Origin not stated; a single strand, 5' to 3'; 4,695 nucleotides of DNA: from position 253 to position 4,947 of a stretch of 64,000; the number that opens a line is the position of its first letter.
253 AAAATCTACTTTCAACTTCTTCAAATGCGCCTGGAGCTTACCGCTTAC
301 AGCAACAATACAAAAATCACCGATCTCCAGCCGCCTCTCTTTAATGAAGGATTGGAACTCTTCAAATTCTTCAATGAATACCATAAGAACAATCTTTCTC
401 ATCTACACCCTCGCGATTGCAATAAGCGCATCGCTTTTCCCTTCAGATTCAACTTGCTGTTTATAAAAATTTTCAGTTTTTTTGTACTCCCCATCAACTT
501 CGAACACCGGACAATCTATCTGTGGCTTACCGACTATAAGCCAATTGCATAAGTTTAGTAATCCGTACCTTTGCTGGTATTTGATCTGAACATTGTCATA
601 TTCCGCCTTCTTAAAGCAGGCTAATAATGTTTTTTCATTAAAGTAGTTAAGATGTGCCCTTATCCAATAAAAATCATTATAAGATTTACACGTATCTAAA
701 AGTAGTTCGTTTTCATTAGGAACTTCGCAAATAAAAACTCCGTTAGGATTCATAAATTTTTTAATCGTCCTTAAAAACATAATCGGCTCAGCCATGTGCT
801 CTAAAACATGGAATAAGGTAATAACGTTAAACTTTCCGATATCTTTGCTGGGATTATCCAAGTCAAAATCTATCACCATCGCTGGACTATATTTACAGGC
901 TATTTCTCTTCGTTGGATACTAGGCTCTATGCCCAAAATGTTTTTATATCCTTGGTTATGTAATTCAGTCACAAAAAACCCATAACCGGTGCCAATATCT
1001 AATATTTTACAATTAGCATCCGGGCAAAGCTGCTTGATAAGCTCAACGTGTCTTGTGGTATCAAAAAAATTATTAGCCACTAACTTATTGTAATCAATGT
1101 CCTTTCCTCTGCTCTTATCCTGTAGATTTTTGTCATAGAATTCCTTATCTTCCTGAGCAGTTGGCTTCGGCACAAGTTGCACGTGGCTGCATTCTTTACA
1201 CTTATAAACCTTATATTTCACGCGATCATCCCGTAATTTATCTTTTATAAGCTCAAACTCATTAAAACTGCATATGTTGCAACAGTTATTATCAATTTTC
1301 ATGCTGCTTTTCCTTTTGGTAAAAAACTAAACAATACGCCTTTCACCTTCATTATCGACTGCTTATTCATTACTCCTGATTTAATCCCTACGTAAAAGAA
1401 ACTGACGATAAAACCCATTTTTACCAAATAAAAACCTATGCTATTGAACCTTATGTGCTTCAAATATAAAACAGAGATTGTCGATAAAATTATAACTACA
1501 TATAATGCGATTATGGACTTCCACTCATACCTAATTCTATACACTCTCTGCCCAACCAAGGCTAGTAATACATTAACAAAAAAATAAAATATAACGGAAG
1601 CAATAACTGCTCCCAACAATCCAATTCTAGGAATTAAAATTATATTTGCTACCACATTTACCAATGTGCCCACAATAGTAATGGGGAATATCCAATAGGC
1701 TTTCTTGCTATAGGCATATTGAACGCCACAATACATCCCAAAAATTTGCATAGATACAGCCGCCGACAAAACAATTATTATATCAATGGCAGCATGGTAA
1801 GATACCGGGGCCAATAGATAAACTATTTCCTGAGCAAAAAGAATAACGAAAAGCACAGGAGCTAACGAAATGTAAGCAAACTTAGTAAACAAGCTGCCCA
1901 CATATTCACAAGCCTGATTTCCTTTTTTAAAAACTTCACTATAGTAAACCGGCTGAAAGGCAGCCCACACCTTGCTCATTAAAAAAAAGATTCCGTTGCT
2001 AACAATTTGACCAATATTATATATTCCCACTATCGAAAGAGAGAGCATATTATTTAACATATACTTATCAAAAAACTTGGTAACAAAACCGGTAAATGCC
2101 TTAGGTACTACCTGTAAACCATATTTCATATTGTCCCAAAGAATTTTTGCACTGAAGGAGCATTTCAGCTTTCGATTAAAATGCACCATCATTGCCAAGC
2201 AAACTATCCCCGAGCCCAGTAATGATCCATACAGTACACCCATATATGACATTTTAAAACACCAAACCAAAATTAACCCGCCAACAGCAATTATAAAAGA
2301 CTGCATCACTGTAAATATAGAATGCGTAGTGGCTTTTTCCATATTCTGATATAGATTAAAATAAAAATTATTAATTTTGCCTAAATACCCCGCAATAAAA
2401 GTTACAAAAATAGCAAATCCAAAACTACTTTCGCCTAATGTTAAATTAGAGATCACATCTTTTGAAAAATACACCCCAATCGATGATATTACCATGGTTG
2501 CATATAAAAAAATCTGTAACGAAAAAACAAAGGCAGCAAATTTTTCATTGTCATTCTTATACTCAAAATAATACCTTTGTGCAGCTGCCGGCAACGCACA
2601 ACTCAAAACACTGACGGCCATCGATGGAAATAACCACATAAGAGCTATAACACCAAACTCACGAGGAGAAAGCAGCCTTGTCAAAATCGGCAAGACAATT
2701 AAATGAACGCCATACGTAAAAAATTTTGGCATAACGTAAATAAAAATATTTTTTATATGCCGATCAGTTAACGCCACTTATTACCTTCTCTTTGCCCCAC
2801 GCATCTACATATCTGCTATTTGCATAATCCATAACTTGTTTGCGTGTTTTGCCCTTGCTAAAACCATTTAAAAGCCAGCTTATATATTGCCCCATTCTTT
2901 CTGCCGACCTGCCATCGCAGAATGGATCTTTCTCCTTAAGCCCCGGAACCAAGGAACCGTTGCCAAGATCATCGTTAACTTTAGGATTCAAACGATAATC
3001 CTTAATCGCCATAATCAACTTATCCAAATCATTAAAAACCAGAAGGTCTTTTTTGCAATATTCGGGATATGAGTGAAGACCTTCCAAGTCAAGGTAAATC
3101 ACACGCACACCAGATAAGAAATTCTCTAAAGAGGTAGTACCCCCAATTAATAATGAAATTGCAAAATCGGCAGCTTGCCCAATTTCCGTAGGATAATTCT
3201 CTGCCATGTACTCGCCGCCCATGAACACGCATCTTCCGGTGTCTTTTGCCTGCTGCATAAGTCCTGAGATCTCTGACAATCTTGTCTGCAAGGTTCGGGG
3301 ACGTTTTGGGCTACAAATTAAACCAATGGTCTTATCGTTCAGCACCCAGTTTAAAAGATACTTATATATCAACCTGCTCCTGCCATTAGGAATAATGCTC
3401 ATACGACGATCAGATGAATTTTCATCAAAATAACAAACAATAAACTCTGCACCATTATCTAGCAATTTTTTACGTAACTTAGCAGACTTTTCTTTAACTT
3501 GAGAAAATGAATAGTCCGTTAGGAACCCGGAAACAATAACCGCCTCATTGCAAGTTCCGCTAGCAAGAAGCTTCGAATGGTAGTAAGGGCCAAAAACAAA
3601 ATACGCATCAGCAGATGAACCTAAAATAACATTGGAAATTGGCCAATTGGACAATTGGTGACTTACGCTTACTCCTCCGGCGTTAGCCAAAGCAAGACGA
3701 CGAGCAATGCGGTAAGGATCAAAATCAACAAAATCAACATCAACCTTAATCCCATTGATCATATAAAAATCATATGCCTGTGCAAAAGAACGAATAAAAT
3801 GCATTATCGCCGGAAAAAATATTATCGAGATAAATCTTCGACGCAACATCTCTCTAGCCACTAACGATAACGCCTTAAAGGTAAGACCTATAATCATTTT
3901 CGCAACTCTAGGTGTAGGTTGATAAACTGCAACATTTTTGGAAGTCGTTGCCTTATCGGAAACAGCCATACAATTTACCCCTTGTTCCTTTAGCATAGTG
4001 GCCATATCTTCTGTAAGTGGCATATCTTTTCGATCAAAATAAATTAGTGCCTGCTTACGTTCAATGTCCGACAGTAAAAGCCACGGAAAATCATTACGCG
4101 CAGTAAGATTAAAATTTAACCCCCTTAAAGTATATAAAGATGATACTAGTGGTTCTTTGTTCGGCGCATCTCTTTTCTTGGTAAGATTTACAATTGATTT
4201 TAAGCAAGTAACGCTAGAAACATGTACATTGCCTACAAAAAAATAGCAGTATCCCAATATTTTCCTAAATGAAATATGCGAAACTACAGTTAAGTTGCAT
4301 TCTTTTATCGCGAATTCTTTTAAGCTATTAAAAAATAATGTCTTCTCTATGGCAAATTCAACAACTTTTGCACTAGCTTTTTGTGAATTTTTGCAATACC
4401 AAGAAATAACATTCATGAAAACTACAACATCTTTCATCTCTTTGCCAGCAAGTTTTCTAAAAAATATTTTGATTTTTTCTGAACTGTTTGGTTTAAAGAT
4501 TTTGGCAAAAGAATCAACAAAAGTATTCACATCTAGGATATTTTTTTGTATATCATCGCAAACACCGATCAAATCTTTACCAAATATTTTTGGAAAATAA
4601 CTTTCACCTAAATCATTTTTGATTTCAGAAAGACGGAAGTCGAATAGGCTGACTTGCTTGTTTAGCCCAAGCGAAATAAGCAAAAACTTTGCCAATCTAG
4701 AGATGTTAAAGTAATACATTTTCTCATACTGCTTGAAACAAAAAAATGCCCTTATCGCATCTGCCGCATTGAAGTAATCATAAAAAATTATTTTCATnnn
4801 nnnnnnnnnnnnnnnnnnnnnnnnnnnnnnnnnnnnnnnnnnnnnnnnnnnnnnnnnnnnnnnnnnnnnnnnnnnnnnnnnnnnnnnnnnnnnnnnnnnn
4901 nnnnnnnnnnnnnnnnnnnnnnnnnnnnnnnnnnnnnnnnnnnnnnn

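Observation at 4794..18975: Pseudaminic-acid-type nonulosonate pathway embedded in an unusually elaborate tailoring set (B12-radical-SAM, ATP-grasp, PIG-L deacetylase + formyltransferase, class-III aminotransferase, Gfo/Idh/MocA, two MTases)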

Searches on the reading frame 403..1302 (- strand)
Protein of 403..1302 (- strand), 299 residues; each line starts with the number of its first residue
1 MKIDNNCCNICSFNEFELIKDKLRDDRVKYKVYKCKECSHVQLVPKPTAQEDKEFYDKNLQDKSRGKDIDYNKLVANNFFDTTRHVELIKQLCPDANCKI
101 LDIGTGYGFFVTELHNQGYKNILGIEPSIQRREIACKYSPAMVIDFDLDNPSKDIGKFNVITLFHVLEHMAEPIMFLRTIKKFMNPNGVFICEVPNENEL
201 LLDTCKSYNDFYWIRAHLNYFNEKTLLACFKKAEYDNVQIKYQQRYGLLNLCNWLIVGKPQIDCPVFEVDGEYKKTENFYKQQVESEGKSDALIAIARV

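Call 4: search_protein_families(library=pfam, proteins=[window:403-1302:-])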
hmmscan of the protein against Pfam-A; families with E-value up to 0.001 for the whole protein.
window:403-1302:- (299 aa): 6 families
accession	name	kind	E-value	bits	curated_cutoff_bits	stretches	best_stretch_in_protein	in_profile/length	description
PF13489.12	Methyltransf_23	-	1e-23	84.3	27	1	90-239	14-163/164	Methyltransferase domain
PF08241.18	Methyltransf_11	-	2.5e-10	41.3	21.2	1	101-192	1-95/95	Methyltransferase domain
PF13847.12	Methyltransf_31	-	6e-10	39.4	27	1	95-212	2-129/145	Methyltransferase domain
PF08242.18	Methyltransf_12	-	5.9e-09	37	30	1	101-190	1-98/98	Methyltransferase domain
PF13649.12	Methyltransf_25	-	8.3e-07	30.1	27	1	100-188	1-97/97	Methyltransferase domain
PF08003.17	Methyltransf_9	-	2.6e-05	23.8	23.8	1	89-194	108-219/315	Protein of unknown function (DUF1698)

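Call 6: search_protein_families(library=ncbifam, proteins=[window:403-1302:-], max_evalue=0.00001)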
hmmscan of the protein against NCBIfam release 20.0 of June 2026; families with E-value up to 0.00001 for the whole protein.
window:403-1302:- (299 aa): 4 families
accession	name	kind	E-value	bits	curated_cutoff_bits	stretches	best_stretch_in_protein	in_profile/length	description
TIGR01983.1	UbiG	equivalog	1.4e-08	34.3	102.95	1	93-192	46-151/228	bifunctional 2-polyprenyl-6-hydroxyphenol methylase/3-demethylubiquinol 3-O-methyltransferase UbiG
TIGR00452.1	TIGR00452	equivalog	2.6e-08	33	275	1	90-193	111-220/316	tRNA 5-methoxyuridine(34)/uridine 5-oxyacetic acid(34) synthase CmoB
NF011650.0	PRK15068.1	equivalog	5.8e-08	32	209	1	96-193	122-226/324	tRNA 5-methoxyuridine(34)/uridine 5-oxyacetic acid(34) synthase CmoB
NF045667.1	MTase_DVU1556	equivalog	4.8e-06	26.2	155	1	90-192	16-119/213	DVU_1556 family methyltransferase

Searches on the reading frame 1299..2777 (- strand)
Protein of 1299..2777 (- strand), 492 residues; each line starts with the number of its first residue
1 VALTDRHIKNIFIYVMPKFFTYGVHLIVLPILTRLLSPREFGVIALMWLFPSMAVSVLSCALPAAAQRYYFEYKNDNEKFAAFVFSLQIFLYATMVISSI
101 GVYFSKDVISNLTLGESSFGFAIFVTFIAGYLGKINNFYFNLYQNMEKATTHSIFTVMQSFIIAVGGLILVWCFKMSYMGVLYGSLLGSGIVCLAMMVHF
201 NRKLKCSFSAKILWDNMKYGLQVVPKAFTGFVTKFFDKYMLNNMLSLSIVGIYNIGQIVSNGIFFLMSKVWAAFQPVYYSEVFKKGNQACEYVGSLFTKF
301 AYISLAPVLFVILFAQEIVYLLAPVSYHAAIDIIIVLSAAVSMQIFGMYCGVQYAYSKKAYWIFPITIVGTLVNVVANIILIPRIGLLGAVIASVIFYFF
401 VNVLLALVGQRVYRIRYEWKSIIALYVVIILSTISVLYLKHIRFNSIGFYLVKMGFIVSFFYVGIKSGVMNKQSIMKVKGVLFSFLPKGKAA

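Call 4: search_protein_families(library=pfam, proteins=[window:1299-2777:-])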
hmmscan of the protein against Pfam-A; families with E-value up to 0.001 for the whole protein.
window:1299-2777:- (492 aa): 2 families
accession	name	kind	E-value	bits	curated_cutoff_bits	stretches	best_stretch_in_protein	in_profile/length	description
PF01943.22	Polysacc_synt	-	4.6e-19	69.3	28.2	1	9-257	3-248/274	Polysaccharide biosynthesis protein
PF13440.11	Polysacc_synt_3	-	4.4e-10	39.7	23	1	31-323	1-284/293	Polysaccharide biosynthesis protein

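Call 6: search_protein_families(library=ncbifam, proteins=[window:1299-2777:-], max_evalue=0.00001)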
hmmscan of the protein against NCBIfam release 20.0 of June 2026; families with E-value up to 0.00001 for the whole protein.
window:1299-2777:- (492 aa): 1 family
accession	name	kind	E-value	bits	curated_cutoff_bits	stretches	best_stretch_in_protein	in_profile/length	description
NF050818.1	PolSacchBiosHfsF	equivalog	1.4e-14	54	700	1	24-438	19-432/468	polysaccharide biosynthesis protein HfsF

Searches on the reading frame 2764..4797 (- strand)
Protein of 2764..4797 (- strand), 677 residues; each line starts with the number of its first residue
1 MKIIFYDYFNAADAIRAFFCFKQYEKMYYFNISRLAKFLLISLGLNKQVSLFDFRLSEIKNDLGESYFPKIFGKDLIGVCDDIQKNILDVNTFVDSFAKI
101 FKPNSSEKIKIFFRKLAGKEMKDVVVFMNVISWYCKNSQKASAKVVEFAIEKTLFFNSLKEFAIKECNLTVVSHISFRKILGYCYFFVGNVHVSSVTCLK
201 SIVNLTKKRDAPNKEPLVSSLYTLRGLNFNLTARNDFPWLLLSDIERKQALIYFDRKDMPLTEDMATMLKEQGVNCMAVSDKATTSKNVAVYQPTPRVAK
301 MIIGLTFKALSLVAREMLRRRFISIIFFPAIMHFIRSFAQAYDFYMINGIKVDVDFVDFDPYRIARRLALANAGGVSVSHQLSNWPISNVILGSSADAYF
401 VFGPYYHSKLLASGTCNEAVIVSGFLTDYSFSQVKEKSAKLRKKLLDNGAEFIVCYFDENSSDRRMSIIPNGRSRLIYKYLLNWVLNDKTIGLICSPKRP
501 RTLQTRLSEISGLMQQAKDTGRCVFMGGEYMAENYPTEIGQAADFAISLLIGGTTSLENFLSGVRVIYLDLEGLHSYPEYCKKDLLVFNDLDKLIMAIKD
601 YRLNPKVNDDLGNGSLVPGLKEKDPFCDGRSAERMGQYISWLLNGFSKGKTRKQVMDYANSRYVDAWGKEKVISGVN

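Call 4: search_protein_families(library=pfam, proteins=[window:2764-4797:-])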
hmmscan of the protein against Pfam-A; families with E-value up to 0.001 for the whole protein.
window:2764-4797:- (677 aa): 0 families

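Call 6: search_protein_families(library=ncbifam, proteins=[window:2764-4797:-], max_evalue=0.00001)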
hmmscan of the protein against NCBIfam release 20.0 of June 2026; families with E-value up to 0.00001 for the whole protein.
window:2764-4797:- (677 aa): 0 families

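Call 28: search_protein_families(library=pfam, proteins=[window:2764-4797:-], max_evalue=5)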
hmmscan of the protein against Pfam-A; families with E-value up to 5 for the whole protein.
window:2764-4797:- (677 aa): 0 families

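Call 34: find_homologous_proteins(query=window:2764-4797:-, max_evalue=0.00001)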
Query window:2764-4797:- (677 aa): 46 proteins with E <= 0.00001 among 8000 candidates.
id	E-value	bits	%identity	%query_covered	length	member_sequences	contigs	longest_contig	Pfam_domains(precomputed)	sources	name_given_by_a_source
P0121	3.4e-265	900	62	94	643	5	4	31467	-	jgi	jgi:sRNA-binding regulator protein Hfq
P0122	2.2e-264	897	58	100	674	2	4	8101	-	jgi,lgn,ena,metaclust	metaclust:\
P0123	2.1e-254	864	57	99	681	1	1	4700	-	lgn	-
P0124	2.0e-253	861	57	99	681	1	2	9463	-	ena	-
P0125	2.0e-249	848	55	99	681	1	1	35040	-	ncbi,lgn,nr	ncbi:MAG: hypothetical protein HY959_01290 [Ignavibacteriae bacterium]|nr:hypothetical protein [Igna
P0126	2.3e-247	841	55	99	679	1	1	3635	-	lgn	-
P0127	6.8e-244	829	54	99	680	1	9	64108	-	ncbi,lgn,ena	-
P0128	3.9e-242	823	54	99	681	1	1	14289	-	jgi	jgi:hypothetical protein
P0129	9.5e-235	799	53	99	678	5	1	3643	-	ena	-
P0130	7.0e-226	770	52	99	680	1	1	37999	-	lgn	-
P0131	3.7e-225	767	52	99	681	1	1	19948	-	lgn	-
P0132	9.6e-215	733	49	99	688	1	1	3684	-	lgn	-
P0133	6.2e-213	727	50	99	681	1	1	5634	-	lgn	-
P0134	4.2e-212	724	48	99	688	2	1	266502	-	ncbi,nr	ncbi:MAG: hypothetical protein HZB82_08670 [Deltaproteobacteria bacterium]|nr:hypothetical protein [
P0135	7.9e-193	661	46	97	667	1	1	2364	-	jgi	-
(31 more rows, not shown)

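Call 42: predict_structure(alignment_id=A2)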
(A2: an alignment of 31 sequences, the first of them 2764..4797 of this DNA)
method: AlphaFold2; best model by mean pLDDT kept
length: 677 residues; sequences in the alignment: 31
mean_pLDDT: 92.9   pTM: 0.91
mean pLDDT of the five models: 92.9, 92.1, 91.4, 90.3, 89.0
residues with pLDDT >= 90: 575; 70-90: 86; 50-70: 14; < 50: 2
segments of 3 or more residues with pLDDT < 50: none
pLDDT, mean of each block of 10 residues (from residue 1): 93 92 90 95 91 95 94 96 93 92 85 95 97 84 81 93 95 90 93 94 71 79 89 92 94 94 95 95 93 94 96 90 85 97 95 89 95 96 91 94 94 93 96 97 98 96 94 96 97 95 93 97 93 93 97 92 96 92 95 97 95 92 94 98 96 97 97 83
secondary structure, 60 per line:
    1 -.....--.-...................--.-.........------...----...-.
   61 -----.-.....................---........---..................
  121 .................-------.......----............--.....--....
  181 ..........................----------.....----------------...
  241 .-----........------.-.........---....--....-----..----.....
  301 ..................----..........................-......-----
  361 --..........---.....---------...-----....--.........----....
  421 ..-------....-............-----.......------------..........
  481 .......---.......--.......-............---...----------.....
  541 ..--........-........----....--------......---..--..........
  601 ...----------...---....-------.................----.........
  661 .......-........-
elements in order: E2-6 H11-23 E24-29 H34-42 E49-51 H68-88 H92-99 H103-137 E145-151 H156-167 E170-174 H177-206 E217-221 H238-241 E250-254 H263-271 E275-278 H296-318 H323-348 E350-355 H363-372 E376-380 E398-401 H404-412 E417-422 H430-433 H435-446 E452-458 H471-487 E491-497 H500-506 H508-519 E523-525 H536-542 E545-549 H554-561 E566-569 H578-582 H591-603 H620-623 H631-647 H652-667 E672-676

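Call 44: fold_search(model_id=the predicted structure, library=pdb)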
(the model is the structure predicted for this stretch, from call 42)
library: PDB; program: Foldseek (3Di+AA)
matches with E <= 10: 1129; with E <= 0.001: 51
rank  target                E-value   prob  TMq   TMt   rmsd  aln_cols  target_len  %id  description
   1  3dzc_A                4.9e-08  1.00  0.37  0.60   7.1       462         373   11  2.35 Angstrom resolution structure of WecB (VC0917), a UDP-N-acetylglucosamine 2-epimerase from Vibrio cholerae. (released 2008-08-12)
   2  7vz6_H                3.3e-07  1.00  0.36  0.60   7.6       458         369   13  The crystal structure of Non-hydrolyzing UDPGlcNAc 2-epimerase in complex with UDP-glucose (released 2022-11-16)
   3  3ot5_C                4.1e-07  1.00  0.38  0.61   7.5       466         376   12  2.2 Angstrom Resolution Crystal Structure of putative UDP-N-acetylglucosamine 2-epimerase from Listeria monocytogenes (released 2010-09-22)
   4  4fkz_A                5.0e-07  1.00  0.35  0.56   8.1       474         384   10  Crystal structure of Bacillus subtilis UDP-GlcNAc 2-epimerase in complex with UDP-GlcNAc and UDP (released 2013-05-08)
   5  1v4v_B                5.3e-07  1.00  0.37  0.62   6.8       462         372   13  Crystal Structure Of UDP-N-Acetylglucosamine 2-Epimerase From Thermus Thermophilus HB8 (released 2003-12-02)
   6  1f6d_A                6.2e-07  1.00  0.37  0.61   7.7       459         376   11  THE STRUCTURE OF UDP-N-ACETYLGLUCOSAMINE 2-EPIMERASE FROM E. COLI. (released 2000-12-13)
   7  3ot5_D                7.6e-07  1.00  0.36  0.60   7.5       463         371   13  2.2 Angstrom Resolution Crystal Structure of putative UDP-N-acetylglucosamine 2-epimerase from Listeria monocytogenes (released 2010-09-22)
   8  1v4v_A                8.4e-07  1.00  0.37  0.59   7.1       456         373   12  Crystal Structure Of UDP-N-Acetylglucosamine 2-Epimerase From Thermus Thermophilus HB8 (released 2003-12-02)
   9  9cm8_B                1.4e-06  1.00  0.36  0.59   7.3       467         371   12  UDP-GlcNAc 2-epimerase MnaA of Paenibacillus alvei (released 2024-10-02)
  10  5enz_B                1.7e-06  1.00  0.35  0.58   7.9       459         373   13  S. aureus MnaA-UDP co-structure (released 2016-04-27)
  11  7vz6_E                1.7e-06  1.00  0.34  0.57   8.6       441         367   13  The crystal structure of Non-hydrolyzing UDPGlcNAc 2-epimerase in complex with UDP-glucose (released 2022-11-16)
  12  7vz6_G                1.7e-06  1.00  0.36  0.60   7.7       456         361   12  The crystal structure of Non-hydrolyzing UDPGlcNAc 2-epimerase in complex with UDP-glucose (released 2022-11-16)
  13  4fkz_B                2.3e-06  1.00  0.35  0.57   8.1       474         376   10  Crystal structure of Bacillus subtilis UDP-GlcNAc 2-epimerase in complex with UDP-GlcNAc and UDP (released 2013-05-08)
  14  9cm8_A                3.6e-06  1.00  0.36  0.59   6.9       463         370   11  UDP-GlcNAc 2-epimerase MnaA of Paenibacillus alvei (released 2024-10-02)
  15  7vza_A                4.4e-06  1.00  0.35  0.59   7.6       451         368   13  The crystal structure of Non-hydrolyzing UDPGlcNAc 2-epimerase in complex with UDP (released 2022-11-16)
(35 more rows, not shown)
